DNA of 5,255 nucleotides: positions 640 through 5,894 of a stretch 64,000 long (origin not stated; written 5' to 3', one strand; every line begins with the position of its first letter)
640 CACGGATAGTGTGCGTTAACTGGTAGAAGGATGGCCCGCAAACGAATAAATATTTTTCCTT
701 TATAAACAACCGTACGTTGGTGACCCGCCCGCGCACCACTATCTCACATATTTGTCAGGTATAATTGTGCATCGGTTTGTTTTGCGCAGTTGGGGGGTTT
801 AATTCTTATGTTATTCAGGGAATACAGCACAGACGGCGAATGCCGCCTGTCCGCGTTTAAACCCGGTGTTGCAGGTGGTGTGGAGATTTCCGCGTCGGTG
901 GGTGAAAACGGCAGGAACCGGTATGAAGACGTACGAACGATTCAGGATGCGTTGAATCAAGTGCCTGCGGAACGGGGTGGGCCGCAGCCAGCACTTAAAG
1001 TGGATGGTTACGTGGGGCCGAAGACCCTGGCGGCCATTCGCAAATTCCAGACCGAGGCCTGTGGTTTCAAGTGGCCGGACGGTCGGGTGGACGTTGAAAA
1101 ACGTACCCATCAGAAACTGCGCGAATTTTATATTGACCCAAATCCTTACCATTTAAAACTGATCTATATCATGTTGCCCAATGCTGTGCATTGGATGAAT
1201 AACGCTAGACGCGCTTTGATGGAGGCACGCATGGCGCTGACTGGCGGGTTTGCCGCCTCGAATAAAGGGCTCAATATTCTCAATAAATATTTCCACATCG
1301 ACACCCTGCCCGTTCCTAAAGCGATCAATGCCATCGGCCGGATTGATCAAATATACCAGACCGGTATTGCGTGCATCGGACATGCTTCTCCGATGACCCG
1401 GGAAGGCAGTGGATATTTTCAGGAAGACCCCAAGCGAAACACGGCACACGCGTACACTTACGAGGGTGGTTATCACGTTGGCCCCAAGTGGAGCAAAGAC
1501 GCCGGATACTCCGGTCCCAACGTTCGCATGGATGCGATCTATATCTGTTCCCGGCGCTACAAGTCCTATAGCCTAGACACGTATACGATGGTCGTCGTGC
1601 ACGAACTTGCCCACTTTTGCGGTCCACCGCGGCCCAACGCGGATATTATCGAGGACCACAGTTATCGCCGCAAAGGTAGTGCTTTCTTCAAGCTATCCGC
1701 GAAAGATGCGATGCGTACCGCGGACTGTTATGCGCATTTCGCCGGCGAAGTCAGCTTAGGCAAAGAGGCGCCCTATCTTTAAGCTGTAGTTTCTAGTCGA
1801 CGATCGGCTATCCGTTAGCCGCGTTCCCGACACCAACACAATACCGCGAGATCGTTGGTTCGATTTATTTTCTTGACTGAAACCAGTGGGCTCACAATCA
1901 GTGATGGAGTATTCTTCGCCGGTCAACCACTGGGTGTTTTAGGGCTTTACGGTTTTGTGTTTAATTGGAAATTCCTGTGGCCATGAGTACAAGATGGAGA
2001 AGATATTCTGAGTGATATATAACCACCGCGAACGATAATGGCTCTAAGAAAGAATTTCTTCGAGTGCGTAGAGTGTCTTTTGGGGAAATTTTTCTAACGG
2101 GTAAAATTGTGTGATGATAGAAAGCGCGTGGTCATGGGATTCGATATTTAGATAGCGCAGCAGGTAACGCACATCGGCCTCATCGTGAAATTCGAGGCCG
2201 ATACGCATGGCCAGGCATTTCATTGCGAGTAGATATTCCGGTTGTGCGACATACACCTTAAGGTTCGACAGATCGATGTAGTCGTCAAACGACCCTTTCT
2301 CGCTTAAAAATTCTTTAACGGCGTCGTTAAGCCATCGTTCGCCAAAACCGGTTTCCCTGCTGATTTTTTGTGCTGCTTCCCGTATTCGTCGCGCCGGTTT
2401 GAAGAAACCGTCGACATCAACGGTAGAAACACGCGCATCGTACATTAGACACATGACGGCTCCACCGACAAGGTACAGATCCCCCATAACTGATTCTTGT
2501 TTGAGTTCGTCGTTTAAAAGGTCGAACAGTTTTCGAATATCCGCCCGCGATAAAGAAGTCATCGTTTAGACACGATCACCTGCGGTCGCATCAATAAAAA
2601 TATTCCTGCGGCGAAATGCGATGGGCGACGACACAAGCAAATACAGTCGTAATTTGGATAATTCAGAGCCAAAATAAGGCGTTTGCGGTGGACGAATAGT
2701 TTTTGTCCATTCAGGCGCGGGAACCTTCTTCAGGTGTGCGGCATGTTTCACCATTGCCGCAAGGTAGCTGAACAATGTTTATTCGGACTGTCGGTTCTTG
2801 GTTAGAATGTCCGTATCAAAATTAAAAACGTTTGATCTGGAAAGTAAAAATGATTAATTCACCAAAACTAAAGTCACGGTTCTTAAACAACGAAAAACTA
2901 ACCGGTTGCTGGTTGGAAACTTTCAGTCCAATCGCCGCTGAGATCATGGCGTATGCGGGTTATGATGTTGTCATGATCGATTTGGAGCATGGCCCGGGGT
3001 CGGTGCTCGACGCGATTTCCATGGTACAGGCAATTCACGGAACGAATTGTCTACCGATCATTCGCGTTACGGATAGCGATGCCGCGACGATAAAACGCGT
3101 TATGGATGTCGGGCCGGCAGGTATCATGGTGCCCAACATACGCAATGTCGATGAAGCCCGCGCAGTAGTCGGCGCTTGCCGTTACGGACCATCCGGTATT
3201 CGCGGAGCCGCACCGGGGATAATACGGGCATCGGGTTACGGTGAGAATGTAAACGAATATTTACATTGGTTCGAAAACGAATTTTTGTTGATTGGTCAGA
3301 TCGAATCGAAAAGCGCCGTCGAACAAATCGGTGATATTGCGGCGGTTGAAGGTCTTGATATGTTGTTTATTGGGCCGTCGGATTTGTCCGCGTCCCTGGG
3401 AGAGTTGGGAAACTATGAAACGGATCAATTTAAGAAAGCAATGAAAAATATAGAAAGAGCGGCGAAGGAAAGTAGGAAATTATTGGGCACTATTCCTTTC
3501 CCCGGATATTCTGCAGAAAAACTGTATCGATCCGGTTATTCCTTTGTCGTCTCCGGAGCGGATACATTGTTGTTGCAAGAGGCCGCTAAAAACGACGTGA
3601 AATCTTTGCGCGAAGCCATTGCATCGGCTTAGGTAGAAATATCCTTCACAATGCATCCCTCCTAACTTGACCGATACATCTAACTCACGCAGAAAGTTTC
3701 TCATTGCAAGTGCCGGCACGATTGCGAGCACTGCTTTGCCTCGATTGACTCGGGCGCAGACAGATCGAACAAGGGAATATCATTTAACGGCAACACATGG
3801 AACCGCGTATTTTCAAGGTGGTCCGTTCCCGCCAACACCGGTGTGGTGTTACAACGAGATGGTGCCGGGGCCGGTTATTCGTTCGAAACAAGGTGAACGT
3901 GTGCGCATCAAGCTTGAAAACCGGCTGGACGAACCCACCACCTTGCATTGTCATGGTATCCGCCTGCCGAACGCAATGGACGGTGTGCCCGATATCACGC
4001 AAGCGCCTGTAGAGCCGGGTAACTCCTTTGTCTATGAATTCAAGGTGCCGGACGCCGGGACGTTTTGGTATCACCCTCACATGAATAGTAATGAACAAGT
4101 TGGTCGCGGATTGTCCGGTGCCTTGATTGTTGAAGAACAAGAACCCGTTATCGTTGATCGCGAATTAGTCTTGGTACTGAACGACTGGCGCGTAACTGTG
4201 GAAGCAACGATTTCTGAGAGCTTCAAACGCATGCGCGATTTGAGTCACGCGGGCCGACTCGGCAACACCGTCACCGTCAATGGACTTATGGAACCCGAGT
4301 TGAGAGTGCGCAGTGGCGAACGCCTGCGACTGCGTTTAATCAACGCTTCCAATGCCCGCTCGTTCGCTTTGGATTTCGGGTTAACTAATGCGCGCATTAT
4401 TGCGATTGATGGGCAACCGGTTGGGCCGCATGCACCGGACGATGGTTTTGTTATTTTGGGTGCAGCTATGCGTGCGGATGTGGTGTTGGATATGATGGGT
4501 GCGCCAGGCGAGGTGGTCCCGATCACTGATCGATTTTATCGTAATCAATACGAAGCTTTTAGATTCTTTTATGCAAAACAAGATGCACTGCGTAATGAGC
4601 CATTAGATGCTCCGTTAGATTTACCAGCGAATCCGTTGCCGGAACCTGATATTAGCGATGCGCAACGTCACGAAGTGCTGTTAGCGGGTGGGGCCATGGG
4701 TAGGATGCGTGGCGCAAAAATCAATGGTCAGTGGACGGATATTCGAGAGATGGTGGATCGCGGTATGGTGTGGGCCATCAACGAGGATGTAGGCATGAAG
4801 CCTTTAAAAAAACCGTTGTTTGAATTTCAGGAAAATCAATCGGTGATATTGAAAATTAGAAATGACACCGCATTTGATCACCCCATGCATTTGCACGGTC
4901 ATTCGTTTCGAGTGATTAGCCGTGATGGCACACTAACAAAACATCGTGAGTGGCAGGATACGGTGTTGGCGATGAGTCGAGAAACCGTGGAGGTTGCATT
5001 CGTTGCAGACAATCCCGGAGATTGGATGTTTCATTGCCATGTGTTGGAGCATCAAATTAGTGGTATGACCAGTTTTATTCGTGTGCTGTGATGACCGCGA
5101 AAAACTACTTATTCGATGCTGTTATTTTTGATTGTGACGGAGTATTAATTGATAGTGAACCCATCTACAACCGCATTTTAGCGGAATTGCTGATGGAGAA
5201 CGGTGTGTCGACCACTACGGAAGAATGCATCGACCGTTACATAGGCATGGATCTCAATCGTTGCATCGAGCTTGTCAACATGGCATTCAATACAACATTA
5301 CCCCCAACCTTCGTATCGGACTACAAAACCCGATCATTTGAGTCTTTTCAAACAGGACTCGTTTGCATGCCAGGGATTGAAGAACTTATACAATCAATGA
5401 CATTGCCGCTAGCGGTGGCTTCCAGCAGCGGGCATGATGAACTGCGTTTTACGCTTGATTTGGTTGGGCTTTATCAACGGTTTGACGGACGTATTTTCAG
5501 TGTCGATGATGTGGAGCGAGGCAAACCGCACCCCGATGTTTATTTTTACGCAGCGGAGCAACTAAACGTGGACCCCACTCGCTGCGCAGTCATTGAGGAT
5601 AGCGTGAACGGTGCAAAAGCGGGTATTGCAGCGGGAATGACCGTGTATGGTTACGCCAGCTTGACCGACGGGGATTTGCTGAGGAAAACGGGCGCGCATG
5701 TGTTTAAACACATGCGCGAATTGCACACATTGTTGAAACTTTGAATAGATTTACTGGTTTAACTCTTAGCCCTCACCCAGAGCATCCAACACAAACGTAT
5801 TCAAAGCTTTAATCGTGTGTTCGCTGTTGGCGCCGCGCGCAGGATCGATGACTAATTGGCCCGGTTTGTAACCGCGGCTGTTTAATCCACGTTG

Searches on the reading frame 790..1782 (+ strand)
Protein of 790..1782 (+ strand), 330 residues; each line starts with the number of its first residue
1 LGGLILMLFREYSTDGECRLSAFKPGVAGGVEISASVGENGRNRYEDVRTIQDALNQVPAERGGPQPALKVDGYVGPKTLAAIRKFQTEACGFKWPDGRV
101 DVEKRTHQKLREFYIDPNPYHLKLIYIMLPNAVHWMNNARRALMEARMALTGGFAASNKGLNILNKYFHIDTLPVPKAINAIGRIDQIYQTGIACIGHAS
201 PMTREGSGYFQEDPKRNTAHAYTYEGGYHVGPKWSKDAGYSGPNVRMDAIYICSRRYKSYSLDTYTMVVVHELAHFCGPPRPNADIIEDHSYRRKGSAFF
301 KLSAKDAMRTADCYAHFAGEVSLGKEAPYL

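Call 56: search_protein_families(library=pfam, proteins=[window:790-1782:+], max_evalue=0.00001)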
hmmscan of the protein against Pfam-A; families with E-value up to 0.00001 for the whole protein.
window:790-1782:+ (330 aa): 1 family
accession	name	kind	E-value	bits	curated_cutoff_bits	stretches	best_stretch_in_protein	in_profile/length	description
PF01471.23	PG_binding_1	-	4.7e-07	30.3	23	1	45-102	2-51/57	Putative peptidoglycan binding domain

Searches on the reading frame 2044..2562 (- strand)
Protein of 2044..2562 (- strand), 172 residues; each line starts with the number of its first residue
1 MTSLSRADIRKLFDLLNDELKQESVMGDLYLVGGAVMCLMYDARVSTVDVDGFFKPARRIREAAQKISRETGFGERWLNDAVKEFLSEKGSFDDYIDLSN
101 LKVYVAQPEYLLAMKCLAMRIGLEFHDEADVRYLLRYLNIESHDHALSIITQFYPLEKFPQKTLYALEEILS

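Call 56: search_protein_families(library=pfam, proteins=[window:2044-2562:-], max_evalue=0.00001)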
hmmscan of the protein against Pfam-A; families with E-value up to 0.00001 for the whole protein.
window:2044-2562:- (172 aa): 1 family
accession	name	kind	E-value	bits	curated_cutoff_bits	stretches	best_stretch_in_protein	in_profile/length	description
PF19502.5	DUF6036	-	6.2e-06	26.5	23.6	1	19-131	12-115/164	Nucleotidyltransferase of unknown function (DUF6036)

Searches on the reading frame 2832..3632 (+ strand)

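Call 56: search_protein_families(library=pfam, proteins=[window:2832-3632:+], max_evalue=0.00001)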
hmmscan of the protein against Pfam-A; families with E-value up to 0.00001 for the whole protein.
window:2832-3632:+ (266 aa): 1 family
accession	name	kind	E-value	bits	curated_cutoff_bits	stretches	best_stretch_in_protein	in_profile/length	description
PF03328.21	HpcH_HpaI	-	3.3e-40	138.1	25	1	24-249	2-219/221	HpcH/HpaI aldolase/citrate lyase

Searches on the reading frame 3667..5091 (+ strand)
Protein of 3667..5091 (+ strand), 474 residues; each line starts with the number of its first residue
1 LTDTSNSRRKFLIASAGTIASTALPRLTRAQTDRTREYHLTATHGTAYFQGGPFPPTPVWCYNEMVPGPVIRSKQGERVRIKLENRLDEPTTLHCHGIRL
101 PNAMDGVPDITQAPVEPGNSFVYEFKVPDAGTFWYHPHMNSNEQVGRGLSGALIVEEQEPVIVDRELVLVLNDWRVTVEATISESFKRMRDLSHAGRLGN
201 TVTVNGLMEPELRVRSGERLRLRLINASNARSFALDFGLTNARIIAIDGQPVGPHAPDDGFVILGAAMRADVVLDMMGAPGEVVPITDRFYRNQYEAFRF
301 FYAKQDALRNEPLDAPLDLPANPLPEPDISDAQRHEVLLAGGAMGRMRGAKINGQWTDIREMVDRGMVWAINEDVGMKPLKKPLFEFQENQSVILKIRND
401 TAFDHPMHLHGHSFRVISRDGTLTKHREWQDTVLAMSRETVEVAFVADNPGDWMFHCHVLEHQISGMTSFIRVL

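Call 56: search_protein_families(library=pfam, proteins=[window:3667-5091:+], max_evalue=0.00001)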
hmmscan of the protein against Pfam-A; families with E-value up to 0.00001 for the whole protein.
window:3667-5091:+ (474 aa): 3 families
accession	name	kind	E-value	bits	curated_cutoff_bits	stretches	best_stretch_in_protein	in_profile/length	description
PF07732.21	Cu-oxidase_3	-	3.9e-45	153.2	21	1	56-159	14-118/119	Multicopper oxidase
PF07731.20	Cu-oxidase_2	-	3.8e-34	117.8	20.4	1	378-468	28-128/137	Multicopper oxidase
PF00394.28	Cu-oxidase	-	2.4e-14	54.2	21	1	166-280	2-126/157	Multicopper oxidase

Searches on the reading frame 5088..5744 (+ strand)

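Call 56: search_protein_families(library=pfam, proteins=[window:5088-5744:+], max_evalue=0.00001)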
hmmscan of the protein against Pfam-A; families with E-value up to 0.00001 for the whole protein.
window:5088-5744:+ (218 aa): 3 families
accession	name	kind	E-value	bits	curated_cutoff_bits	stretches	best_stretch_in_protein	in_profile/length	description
PF13419.12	HAD_2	-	6.1e-28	98.6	23.8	1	12-188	1-177/178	Haloacid dehalogenase-like hydrolase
PF00702.32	Hydrolase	-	8.6e-26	92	26.4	1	10-183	2-191/191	haloacid dehalogenase-like hydrolase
PF13242.12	Hydrolase_like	-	8.9e-06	26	22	0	144-209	2-72/75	HAD-hyrolase-like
